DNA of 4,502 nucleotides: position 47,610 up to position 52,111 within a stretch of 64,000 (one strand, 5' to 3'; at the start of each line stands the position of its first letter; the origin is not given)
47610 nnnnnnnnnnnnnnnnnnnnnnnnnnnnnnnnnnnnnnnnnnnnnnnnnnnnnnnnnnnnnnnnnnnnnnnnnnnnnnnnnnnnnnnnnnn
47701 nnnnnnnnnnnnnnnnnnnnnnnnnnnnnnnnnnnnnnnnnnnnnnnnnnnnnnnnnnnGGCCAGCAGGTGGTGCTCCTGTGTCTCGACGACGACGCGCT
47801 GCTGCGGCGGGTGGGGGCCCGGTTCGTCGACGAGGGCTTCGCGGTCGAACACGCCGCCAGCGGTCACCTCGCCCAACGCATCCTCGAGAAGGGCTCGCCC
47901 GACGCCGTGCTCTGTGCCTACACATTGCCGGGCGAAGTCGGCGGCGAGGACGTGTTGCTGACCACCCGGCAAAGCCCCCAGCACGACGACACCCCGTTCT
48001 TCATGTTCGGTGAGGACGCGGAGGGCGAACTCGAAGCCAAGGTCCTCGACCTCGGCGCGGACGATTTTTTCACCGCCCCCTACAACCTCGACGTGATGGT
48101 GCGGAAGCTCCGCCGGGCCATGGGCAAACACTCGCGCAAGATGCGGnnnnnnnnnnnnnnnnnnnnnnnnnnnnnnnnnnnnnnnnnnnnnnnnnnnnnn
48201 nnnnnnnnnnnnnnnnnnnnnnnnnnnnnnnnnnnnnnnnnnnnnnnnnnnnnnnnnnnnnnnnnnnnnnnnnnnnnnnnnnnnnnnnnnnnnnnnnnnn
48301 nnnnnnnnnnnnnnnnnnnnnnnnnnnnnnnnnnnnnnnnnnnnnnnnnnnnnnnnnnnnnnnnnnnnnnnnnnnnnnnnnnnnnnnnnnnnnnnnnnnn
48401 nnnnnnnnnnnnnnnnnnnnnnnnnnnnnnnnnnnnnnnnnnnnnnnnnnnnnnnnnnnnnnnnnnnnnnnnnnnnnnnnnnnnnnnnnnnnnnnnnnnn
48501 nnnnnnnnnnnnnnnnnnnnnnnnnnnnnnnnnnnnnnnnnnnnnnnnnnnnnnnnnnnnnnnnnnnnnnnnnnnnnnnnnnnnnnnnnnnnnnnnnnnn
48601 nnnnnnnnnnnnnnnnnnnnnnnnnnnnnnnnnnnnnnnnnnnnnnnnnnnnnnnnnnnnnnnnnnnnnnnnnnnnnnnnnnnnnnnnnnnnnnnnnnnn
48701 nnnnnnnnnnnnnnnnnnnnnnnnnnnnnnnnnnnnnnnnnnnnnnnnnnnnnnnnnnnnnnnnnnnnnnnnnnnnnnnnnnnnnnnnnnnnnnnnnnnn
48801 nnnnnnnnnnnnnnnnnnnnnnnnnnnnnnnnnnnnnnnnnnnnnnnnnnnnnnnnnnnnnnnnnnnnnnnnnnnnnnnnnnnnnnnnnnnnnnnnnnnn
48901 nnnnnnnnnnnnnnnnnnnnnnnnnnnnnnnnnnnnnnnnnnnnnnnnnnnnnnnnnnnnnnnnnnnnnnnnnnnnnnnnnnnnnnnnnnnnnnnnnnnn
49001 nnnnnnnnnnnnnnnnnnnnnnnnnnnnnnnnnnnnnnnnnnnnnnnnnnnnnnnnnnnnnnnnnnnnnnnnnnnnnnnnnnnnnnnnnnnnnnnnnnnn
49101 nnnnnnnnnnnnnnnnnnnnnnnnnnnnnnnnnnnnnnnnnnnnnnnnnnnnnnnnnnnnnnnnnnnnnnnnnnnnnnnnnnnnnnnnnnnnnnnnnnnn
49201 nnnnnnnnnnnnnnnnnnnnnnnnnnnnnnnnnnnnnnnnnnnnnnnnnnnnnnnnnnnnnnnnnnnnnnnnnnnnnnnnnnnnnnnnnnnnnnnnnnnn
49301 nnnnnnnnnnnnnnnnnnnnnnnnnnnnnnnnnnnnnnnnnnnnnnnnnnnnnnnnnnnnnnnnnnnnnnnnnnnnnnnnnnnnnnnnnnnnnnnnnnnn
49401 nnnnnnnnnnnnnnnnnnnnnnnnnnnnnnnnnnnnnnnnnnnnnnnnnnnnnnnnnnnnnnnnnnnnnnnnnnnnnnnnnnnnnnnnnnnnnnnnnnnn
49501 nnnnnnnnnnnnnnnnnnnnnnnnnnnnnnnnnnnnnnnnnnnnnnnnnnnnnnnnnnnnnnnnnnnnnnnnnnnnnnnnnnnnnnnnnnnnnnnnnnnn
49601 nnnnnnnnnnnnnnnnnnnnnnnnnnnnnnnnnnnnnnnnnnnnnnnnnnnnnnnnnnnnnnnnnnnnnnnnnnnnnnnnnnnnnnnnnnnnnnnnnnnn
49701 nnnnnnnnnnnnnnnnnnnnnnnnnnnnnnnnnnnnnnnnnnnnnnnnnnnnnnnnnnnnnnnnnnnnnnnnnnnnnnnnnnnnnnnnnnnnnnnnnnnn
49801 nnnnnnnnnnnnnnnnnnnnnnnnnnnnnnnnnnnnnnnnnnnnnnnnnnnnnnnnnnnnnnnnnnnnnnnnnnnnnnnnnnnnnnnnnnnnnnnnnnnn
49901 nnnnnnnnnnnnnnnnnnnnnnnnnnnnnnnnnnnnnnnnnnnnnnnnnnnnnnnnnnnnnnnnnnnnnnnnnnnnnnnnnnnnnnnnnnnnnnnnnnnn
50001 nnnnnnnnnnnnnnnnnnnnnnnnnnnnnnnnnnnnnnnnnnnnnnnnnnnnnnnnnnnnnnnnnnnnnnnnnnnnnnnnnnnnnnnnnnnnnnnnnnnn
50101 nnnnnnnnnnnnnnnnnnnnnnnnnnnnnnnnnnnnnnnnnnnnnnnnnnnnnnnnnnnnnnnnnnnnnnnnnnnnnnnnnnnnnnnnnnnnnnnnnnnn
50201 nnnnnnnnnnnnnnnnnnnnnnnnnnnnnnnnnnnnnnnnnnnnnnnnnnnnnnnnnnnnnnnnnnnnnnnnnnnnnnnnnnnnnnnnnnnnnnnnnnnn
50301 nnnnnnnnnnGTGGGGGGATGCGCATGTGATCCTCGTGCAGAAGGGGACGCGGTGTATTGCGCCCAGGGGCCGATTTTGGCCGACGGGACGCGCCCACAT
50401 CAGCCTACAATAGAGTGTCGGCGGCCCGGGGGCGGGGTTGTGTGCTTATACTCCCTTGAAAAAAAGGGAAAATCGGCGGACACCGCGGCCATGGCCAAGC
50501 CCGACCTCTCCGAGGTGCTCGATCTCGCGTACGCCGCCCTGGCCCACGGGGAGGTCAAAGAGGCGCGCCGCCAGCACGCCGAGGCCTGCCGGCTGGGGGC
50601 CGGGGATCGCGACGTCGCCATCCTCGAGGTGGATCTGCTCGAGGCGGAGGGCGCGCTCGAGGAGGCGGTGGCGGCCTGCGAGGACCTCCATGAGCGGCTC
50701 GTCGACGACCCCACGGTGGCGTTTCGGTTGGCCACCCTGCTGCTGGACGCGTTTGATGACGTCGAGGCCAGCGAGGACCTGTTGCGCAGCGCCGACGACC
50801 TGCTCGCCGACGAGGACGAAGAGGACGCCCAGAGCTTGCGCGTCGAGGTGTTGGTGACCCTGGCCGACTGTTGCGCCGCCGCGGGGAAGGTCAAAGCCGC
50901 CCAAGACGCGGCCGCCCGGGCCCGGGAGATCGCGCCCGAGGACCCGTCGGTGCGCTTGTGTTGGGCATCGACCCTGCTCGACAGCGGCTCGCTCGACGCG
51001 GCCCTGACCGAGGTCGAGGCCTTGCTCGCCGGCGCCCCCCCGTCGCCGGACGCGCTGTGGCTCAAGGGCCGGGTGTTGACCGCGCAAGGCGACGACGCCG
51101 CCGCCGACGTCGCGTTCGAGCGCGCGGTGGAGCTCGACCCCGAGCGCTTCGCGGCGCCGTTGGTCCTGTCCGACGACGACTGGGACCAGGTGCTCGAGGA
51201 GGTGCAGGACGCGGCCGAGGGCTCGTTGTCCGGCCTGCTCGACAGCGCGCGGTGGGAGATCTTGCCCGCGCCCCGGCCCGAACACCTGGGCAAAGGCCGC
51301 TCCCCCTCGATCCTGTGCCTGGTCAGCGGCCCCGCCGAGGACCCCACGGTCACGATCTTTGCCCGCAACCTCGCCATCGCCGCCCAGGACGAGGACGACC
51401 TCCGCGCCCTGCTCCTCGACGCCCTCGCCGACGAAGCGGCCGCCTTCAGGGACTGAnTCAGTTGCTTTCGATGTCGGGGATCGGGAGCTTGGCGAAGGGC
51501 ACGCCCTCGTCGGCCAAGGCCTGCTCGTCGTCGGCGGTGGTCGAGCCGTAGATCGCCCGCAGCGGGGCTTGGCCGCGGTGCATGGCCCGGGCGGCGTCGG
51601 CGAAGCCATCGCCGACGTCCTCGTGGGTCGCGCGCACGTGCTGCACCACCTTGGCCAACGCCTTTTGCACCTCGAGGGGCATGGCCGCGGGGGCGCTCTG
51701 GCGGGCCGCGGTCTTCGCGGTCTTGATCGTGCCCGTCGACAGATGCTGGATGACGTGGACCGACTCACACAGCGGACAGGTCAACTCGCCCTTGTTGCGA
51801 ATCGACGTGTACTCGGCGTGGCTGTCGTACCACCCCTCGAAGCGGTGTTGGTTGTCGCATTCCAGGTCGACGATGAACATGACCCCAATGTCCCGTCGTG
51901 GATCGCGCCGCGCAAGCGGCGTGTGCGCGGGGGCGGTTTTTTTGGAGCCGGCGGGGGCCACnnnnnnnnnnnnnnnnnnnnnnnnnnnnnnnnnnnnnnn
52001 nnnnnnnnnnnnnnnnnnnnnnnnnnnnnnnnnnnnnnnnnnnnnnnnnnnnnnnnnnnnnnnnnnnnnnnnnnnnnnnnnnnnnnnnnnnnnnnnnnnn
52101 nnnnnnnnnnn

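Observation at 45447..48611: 1054-aa pseudokinase - MshEN - pseudo-receiver - PATAN(DUF4388) fusion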

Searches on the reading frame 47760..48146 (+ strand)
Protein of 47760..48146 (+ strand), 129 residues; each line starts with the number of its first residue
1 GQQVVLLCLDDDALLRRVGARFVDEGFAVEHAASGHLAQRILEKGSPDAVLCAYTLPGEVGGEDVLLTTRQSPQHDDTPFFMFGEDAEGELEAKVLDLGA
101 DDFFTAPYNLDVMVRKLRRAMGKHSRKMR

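Call 41: search_solved_structures(query=window:47760-48146:+, max_evalue=0.0001, show_alignments=3)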
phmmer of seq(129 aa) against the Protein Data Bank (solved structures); distinct sequences matched with E-value up to 0.0001: 41.
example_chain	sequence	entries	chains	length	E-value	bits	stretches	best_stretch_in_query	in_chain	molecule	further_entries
3t6k_A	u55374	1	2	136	4.9e-10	42.7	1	5-122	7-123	Response regulator receiver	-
9xzo_A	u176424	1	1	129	7e-10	42.2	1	6-125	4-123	De novo protein M1X0B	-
6ifh_A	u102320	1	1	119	3e-08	36.9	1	6-111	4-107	Sporulation initiation phosphotransferase F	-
8svz_A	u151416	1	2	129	1.3e-07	34.8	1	5-123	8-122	Two-component response regulator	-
2jba_A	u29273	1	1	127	2.1e-07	34.2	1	6-123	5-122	PHOSPHATE REGULON TRANSCRIPTIONAL REGULATORY PROTEIN PHOB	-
3eq2_A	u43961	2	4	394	2.5e-07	33.9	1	5-123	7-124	Probable two-component response regulator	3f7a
2jba_B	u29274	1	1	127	2.7e-07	33.8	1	6-123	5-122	PHOSPHATE REGULON TRANSCRIPTIONAL REGULATORY PROTEIN PHOB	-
1zes_A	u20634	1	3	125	3.6e-07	33.4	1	6-123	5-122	Phosphate regulon transcriptional regulatory protein phoB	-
1b00_A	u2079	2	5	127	3.7e-07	33.4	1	6-123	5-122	PHOSPHATE REGULON TRANSCRIPTIONAL REGULATORY PROTEIN PHOB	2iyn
4h60_A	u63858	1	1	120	3.8e-07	33.3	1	6-120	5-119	Chemotaxis protein CheY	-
4hnr_A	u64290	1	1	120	3.8e-07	33.3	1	6-120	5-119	Chemotaxis protein CheY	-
2jb9_A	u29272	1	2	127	2.3e-06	30.8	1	10-123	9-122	PHOSPHATE REGULON TRANSCRIPTIONAL REGULATORY PROTEIN PHOB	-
2pkx_A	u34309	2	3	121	2.4e-06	30.8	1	6-125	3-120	Transcriptional regulatory protein phoP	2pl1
5uic_A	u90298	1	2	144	2.5e-06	30.7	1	6-119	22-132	Two-component response regulator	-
9dvt_R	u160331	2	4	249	2.6e-06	30.6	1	5-123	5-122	DNA-binding dual master transcriptional regulator RpaA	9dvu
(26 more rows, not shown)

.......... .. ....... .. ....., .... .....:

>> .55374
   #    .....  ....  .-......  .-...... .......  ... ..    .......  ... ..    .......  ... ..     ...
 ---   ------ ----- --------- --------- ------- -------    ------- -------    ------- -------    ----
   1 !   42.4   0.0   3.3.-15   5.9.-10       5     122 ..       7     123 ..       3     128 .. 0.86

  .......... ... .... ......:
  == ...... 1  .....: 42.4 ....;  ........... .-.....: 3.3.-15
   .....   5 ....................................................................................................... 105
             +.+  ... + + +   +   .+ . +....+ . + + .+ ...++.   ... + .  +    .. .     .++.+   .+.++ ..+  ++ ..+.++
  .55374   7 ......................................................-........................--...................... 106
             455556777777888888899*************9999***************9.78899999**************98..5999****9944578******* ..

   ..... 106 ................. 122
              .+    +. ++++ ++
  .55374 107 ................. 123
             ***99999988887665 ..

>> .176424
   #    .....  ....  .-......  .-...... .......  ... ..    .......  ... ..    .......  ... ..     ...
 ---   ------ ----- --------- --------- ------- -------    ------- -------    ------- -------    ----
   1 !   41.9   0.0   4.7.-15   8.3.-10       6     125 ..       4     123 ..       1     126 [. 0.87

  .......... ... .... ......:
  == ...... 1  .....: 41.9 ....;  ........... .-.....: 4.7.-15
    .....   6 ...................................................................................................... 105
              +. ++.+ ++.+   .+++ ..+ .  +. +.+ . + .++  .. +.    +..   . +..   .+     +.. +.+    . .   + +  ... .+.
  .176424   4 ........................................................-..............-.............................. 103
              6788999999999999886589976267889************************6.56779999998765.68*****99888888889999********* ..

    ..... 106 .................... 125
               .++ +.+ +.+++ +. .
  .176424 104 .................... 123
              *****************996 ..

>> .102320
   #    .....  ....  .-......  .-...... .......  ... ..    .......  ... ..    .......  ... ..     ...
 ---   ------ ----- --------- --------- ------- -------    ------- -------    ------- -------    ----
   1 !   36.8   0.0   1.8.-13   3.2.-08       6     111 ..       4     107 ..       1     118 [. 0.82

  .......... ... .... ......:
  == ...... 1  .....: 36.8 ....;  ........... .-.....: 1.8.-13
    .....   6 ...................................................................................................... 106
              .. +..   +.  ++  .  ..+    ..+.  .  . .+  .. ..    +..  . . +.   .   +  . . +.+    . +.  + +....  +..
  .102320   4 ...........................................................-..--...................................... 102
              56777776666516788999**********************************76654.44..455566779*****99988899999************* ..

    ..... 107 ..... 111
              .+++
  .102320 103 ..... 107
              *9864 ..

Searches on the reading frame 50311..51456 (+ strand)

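Call 9: search_protein_families(library=pfam, proteins=[window:50311-51456:+], max_evalue=0.001)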
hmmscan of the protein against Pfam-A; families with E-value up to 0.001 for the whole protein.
window:50311-51456:+ (381 aa): 7 families
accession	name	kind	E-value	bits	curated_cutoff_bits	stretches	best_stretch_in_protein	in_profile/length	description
PF13428.12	TPR_14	-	3.4e-11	43.1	23.5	1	179-219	2-42/44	Tetratricopeptide repeat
PF07719.23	TPR_2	-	3.2e-08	33.5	27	0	246-278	1-33/34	Tetratricopeptide repeat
PF14559.12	TPR_19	-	1.7e-07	31.9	25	1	222-278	1-57/68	Tetratricopeptide repeat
PF23914.1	TPR_CcmH_CycH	-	1e-06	29.1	42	0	184-227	56-99/158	Cytochrome c-type biogenesis protein H TPR domain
PF13181.12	TPR_8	-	5.5e-06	26.6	25.7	0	247-278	2-33/34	Tetratricopeptide repeat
PF13432.12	TPR_16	-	1.9e-05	25.5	32.7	1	219-278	4-63/65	Tetratricopeptide repeat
PF00515.34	TPR_1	-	0.00045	20.4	27.8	0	252-278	7-33/34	Tetratricopeptide repeat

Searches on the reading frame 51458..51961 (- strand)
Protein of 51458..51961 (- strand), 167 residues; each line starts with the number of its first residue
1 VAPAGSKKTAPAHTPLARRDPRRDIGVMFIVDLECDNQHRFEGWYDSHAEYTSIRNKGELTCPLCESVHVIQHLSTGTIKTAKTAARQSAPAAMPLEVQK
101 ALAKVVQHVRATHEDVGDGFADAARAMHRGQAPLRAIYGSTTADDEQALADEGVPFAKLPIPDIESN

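Call 9: search_protein_families(library=pfam, proteins=[window:51458-51961:-], max_evalue=0.001)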
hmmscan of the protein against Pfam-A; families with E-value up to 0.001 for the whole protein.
window:51458-51961:- (167 aa): 1 family
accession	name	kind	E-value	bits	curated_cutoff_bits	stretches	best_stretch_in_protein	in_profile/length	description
PF06676.16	DUF1178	-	3.2e-38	131.9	31.6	1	28-162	1-145/147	Protein of unknown function (DUF1178)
